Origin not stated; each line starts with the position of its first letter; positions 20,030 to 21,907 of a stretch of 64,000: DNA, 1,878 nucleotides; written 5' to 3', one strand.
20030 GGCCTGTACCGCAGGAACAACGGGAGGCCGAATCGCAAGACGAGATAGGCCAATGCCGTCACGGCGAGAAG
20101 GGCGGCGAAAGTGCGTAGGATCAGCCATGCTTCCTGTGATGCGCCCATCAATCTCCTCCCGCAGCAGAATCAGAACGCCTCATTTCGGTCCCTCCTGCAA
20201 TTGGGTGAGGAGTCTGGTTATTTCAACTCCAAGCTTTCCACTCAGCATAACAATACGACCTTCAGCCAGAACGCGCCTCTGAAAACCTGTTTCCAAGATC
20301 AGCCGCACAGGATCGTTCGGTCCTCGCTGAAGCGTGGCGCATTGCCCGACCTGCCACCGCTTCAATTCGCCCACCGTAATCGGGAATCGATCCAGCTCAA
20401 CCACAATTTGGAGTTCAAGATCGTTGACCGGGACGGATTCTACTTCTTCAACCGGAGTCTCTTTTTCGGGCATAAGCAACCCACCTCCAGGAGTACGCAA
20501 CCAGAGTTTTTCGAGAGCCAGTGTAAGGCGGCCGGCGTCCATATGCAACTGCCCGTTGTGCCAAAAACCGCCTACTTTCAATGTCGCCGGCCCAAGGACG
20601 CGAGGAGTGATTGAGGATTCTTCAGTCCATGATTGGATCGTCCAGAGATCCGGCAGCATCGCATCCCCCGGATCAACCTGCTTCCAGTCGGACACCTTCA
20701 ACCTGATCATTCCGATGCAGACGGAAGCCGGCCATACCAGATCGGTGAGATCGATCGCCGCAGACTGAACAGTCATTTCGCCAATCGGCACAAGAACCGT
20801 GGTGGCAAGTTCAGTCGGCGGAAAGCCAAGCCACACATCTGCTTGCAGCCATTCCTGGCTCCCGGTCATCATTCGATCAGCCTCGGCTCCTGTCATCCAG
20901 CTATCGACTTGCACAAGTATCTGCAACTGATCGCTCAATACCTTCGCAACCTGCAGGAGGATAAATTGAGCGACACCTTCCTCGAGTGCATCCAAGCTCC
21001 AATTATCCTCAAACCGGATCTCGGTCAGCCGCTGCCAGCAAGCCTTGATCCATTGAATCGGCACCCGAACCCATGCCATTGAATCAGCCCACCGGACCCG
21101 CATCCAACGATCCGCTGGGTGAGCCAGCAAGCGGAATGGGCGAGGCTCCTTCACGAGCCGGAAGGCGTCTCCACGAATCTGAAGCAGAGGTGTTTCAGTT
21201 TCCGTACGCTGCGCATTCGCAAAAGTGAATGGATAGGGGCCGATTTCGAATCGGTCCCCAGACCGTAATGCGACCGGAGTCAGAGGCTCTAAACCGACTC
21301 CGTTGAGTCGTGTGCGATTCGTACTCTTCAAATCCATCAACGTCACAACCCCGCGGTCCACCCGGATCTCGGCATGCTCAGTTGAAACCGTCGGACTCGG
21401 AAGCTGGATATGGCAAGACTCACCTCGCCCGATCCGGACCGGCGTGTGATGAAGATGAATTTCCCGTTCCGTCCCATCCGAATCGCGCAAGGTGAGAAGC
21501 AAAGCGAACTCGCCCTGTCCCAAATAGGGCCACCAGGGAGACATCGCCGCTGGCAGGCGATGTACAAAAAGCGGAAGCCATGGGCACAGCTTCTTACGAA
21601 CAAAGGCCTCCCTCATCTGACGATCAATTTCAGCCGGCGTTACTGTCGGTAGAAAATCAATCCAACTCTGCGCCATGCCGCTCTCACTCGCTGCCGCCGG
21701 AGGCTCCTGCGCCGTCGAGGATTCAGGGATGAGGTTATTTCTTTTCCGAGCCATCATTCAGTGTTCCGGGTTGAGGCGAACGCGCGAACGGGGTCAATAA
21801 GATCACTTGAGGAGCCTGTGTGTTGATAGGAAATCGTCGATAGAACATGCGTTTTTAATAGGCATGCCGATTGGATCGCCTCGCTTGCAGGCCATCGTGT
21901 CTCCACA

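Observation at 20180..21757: SctQ/FliN (SpoA) domain fused to an N-terminal FHA domain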

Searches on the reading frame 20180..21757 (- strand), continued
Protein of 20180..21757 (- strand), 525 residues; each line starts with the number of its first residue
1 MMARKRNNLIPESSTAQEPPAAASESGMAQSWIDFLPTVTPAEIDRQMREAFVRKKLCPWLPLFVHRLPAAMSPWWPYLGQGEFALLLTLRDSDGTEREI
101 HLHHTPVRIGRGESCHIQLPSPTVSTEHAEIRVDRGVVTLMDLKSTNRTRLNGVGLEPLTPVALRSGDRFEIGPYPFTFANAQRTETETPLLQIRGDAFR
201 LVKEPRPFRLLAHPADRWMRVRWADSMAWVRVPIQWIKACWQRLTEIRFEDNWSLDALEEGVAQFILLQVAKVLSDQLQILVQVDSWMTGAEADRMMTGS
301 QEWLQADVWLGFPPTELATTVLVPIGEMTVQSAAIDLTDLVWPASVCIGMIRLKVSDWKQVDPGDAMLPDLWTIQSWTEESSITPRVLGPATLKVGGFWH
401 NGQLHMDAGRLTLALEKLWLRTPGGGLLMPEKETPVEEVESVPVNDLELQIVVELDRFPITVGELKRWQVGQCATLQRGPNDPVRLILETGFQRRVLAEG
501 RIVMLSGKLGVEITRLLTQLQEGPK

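Call 37: search_protein_representatives(alignment_id=A1)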
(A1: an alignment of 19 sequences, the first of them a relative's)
Query: 19 sequences, 506 profile positions. Proteins with E-value up to 0.001 (for the whole library): 99792; up to 1e-10: 10617; up to 1e-30: 116. The best 150 are listed.
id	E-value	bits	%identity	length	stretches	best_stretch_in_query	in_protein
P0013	1.6e-225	765.9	-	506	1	4-504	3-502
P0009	1.6e-217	739.5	-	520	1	5-504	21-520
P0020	5.1e-162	556.4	-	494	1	8-497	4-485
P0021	2.0e-148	511.6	-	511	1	9-502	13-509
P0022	8.5e-87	308.3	-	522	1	7-497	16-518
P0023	6.2e-81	288.9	-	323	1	49-293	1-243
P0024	1.4e-80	287.8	-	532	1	4-492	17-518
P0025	4.0e-80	286.2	-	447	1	74-495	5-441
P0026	7.3e-74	265.6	-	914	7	82-158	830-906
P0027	1.5e-73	264.5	-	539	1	6-498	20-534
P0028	4.2e-72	259.8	-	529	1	3-498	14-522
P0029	4.4e-70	253.1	-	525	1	18-493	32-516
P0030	3.8e-69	250.0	-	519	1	10-493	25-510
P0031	3.3e-68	246.9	-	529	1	12-492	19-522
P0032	1.1e-63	232.1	-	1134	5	66-165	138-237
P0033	1.5e-63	231.6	-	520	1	9-491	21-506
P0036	7.5e-59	216.1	-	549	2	8-415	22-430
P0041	4.8e-51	190.3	-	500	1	44-496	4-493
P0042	1.6e-50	188.6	-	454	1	57-492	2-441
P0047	1.5e-48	182.1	-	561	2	10-356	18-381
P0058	1.7e-43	165.4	-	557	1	10-491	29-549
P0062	3.8e-42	161.0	-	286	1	244-497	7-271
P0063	4.2e-42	160.8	-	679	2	8-356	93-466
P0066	1.4e-41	159.1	-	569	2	10-416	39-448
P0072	1.0e-39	153.0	-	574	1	5-491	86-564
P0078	5.2e-36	140.7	-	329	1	195-497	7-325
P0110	3.3e-32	128.2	-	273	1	235-497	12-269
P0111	4.8e-32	127.6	-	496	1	67-495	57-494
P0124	3.8e-31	124.7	-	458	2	144-492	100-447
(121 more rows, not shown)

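Call 38: list_cluster_members(proteins=[P0022, P0024, P0027, P0028, P0029, P0033, P0036, P0058, P0063, P0072])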
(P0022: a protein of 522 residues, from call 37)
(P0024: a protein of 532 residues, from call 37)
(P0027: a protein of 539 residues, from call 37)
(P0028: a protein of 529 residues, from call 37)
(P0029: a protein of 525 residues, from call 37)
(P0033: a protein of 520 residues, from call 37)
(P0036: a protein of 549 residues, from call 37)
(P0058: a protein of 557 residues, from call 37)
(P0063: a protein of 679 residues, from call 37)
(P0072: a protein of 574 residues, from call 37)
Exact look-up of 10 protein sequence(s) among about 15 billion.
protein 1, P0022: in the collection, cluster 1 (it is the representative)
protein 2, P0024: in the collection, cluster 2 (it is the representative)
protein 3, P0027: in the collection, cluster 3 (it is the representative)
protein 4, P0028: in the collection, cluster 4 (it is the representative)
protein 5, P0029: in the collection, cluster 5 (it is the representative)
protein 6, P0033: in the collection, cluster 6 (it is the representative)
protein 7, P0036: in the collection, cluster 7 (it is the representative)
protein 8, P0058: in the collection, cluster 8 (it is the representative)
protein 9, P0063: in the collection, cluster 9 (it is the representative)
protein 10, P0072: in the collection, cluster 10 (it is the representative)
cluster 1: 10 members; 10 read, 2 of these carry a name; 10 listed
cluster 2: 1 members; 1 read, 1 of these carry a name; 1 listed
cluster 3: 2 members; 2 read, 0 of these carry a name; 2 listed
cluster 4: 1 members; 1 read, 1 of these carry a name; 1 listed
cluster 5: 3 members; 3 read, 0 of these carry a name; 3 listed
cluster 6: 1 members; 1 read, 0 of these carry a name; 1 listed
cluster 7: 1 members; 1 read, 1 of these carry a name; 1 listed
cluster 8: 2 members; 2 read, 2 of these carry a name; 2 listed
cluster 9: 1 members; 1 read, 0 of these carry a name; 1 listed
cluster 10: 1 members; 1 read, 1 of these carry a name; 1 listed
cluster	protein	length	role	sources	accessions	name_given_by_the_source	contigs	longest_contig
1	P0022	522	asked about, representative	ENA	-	-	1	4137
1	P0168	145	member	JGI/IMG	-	flagellar motor switch/type III secretory pathway protein FliN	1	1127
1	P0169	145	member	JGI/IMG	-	flagellar motor switch/type III secretory pathway protein FliN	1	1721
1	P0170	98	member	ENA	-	-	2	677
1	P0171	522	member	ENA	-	-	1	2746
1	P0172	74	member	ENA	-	-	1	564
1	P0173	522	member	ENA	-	-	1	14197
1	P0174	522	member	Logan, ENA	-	-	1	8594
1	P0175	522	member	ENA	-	-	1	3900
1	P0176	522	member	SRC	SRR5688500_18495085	-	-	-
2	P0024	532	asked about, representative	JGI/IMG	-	flagellar motor switch/type III secretory pathway protein FliN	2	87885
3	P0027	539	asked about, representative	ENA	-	-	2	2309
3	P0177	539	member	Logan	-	-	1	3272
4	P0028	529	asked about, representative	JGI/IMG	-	flagellar motor switch/type III secretory pathway protein FliN/pSer/pThr/pTyr-binding ...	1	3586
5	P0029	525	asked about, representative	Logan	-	-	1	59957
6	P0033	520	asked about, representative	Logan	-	-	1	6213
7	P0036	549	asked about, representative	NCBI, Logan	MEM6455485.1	MAG: FliM/FliN family flagellar motor switch protein [Acidobacteriota bacterium]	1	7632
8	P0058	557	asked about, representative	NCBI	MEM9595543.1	MAG: FliM/FliN family flagellar motor switch protein [Acidobacteriota bacterium]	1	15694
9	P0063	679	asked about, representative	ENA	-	-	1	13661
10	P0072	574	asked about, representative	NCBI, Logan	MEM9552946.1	MAG: FliM/FliN family flagellar motor switch protein [Acidobacteriota bacterium]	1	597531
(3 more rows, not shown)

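Call 44: list_cluster_members(proteins=[P0078, P0110, P0062, P0025, P0041, P0042, P0111, P0124, P0047, P0066])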
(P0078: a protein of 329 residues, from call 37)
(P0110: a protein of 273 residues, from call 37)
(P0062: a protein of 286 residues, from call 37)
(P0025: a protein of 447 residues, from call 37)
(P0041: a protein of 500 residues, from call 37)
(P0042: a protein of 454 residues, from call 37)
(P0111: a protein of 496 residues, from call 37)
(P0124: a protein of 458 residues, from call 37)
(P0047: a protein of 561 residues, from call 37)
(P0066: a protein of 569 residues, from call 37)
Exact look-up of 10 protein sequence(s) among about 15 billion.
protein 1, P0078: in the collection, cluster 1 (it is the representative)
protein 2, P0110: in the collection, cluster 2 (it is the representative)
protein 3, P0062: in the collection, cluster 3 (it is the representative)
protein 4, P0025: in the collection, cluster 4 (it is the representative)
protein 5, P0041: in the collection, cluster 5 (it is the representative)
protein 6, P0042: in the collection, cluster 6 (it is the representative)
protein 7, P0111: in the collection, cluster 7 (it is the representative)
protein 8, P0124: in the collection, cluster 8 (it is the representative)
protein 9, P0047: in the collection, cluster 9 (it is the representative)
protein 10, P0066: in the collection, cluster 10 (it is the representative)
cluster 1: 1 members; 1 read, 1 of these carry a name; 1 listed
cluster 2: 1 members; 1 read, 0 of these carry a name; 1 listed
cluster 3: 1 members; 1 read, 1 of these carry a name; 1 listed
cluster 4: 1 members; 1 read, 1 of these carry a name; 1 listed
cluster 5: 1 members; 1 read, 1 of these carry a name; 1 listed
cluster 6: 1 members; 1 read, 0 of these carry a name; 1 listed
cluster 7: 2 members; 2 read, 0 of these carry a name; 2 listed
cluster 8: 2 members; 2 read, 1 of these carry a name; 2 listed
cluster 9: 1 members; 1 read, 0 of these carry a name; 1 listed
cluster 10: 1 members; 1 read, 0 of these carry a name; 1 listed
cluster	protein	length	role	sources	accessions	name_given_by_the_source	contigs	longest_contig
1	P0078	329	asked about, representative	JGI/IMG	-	flagellar motor switch/type III secretory pathway protein FliN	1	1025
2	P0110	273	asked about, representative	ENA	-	-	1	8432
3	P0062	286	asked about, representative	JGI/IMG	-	type III secretion system YscQ/HrcQ family protein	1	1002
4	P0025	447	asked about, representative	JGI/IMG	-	flagellar motor switch/type III secretory pathway protein FliN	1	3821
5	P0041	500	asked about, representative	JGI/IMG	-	flagellar motor switch/type III secretory pathway protein FliN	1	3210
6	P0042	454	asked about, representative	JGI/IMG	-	-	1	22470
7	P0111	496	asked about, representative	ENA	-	-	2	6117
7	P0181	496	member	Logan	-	-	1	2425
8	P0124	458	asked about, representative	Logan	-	-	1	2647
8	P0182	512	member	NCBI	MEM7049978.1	MAG: FliM/FliN family flagellar motor switch protein [Acidobacteriota bacterium]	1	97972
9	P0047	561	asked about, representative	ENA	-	-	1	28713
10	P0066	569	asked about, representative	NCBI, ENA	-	-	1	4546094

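Call 49: find_encoding_contigs(protein=P0066, flank=10000, max_places=1)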
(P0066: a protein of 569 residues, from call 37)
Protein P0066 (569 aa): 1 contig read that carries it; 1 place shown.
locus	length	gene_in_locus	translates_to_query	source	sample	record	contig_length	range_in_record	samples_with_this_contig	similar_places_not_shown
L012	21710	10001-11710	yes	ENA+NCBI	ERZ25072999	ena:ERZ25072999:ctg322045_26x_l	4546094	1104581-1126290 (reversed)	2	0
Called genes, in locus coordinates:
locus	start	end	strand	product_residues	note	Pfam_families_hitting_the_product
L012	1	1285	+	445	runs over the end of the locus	-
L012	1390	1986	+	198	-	-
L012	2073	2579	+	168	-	PF13424:TPR_12 (faint), PF13428:TPR_14 (faint), PF13431:TPR_17 (faint), PF23914:TPR_CcmH_CycH (faint), PF07719:TPR_2 (weak), PF13371:TPR_9, PF13432:TPR_16 (weak), PF14559:TPR_19, +2 more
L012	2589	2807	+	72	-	-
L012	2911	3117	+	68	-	-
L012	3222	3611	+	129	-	PF09613:HrpB1_HrpK (weak), PF14559:TPR_19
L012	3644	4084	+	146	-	-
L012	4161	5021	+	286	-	PF01514:YscJ_FliF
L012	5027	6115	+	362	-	-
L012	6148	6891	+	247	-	PF02108:FliH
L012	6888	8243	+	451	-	PF02874:ATP-synt_ab_N, PF00006:ATP-synt_ab, PF18269:T3SS_ATPase_C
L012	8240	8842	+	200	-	PF16789:YscO-like, PF02050:FliJ (faint)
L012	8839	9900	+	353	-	-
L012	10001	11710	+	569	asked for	PF16697:Yop-YscD_cpl (weak), PF28396:SepQ_C (faint), PF01052:FliMN_C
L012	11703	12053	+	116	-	PF04347:FliO (weak)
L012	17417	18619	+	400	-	PF16697:Yop-YscD_cpl (faint), PF00498:FHA (weak)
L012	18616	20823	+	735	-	PF00498:FHA, PF16697:Yop-YscD_cpl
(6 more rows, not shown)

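Call 59: search_solved_structures(query=A1, max_evalue=0.01)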
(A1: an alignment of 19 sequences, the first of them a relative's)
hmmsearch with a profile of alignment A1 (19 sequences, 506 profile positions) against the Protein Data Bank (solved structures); distinct sequences matched with E-value up to 0.01: 56.
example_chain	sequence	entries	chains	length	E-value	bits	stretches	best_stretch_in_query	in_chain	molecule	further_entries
2lc1_A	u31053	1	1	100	6.4e-13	51.3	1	67-157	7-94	Putative uncharacterized protein TB39.8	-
3po8_A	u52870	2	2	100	1e-12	50.7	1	69-157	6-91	Putative uncharacterized protein TB39.8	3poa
3oun_A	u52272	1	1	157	2.9e-12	49.1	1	68-156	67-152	Putative uncharacterized protein TB39.8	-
1uht_A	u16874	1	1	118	7.3e-12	47.8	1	76-163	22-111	expressed protein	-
6i2q_B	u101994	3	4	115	8.5e-11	44.3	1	69-163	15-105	Glycogen accumulation regulator GarA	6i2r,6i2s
2n84_A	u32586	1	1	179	1.1e-10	44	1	80-154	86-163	Uncharacterized protein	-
8p5r_G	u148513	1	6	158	2e-10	43.1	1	68-163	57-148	Glycogen accumulation regulator GarA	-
2kkl_A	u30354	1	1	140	2.3e-10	42.8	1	73-165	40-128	Uncharacterized protein Mb1858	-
6hc0_B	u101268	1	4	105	3.7e-10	42.2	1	85-161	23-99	GGDEF domain protein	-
6hc1_A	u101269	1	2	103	4e-10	42.1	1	85-160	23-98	GGDEF domain protein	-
2kfu_A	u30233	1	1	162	5.3e-10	41.7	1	72-162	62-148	Rv1827 pThr 22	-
6i2p_D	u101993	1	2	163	5.4e-10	41.6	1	72-162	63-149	Glycogen accumulation regulator GarA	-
7rj3_A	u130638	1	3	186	7.4e-10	41.2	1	72-162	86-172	Glycogen accumulation regulator GarA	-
6hbz_A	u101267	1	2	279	9.9e-10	40.8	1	86-168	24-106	GGDEF domain protein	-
2aff_A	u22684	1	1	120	1.8e-09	39.9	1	89-158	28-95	Antigen KI-67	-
1o9y_A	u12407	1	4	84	5.9e-05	25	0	474-498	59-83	HRCQ2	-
3uep_A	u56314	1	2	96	9.9e-05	24.3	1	422-495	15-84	YscQ-C, type III secretion protein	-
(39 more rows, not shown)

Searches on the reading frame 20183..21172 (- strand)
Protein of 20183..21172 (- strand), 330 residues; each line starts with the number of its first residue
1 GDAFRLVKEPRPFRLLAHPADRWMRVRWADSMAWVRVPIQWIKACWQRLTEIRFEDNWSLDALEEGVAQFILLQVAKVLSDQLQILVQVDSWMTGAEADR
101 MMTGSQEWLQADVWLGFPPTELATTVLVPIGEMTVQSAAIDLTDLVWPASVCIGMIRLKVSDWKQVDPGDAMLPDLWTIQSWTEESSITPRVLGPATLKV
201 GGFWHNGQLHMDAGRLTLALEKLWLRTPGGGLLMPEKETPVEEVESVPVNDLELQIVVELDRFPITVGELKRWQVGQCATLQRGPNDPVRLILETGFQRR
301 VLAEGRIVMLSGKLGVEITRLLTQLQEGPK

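Call 68: find_homologous_proteins(query=A3, max_evalue=0.001)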
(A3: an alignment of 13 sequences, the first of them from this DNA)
Query A3 (13 sequences) (330 aa, profile of the alignment): 11 proteins with E <= 0.001 among 8000 candidates.
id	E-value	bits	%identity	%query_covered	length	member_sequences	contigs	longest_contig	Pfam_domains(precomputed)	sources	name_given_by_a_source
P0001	8.8e-112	392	100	100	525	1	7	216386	PF00498.32,PF01052.26,PF16697.11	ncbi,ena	-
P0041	6.0e-103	362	23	90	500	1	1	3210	PF00498.32,PF01052.26,PF28396.1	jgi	jgi:flagellar motor switch/type III secretory pathway protein FliN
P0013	3.3e-102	360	46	99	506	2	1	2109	PF00498.32,PF01052.26,PF16697.11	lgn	-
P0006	1.5e-95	338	51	99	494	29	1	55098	PF00498.32,PF01052.26,PF16697.11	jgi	jgi:flagellar motor switch/type III secretory pathway protein FliN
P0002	2.0e-95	338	61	99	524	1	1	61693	PF00498.32,PF01052.26,PF16697.11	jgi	-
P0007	3.0e-90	321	50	99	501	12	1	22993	PF00498.32,PF01052.26,PF16697.11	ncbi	-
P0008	3.5e-90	321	50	98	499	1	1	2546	PF00498.32,PF01052.26,PF16697.11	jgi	jgi:flagellar motor switch/type III secretory pathway protein FliN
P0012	1.9e-89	318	46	98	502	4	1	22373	PF00498.32,PF01052.26,PF16697.11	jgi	jgi:flagellar motor switch/type III secretory pathway protein FliN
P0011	8.6e-89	316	46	97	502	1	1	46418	PF00498.32,PF01052.26,PF16697.11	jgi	-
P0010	1.7e-88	315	48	96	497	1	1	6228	PF00498.32,PF01052.26,PF16697.11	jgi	jgi:type III secretion system YscQ/HrcQ family protein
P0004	3.4e-87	311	52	96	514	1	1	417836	PF00498.32,PF01052.26,PF16697.11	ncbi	ncbi:MAG: FHA domain-containing protein [Acidobacteriota bacterium]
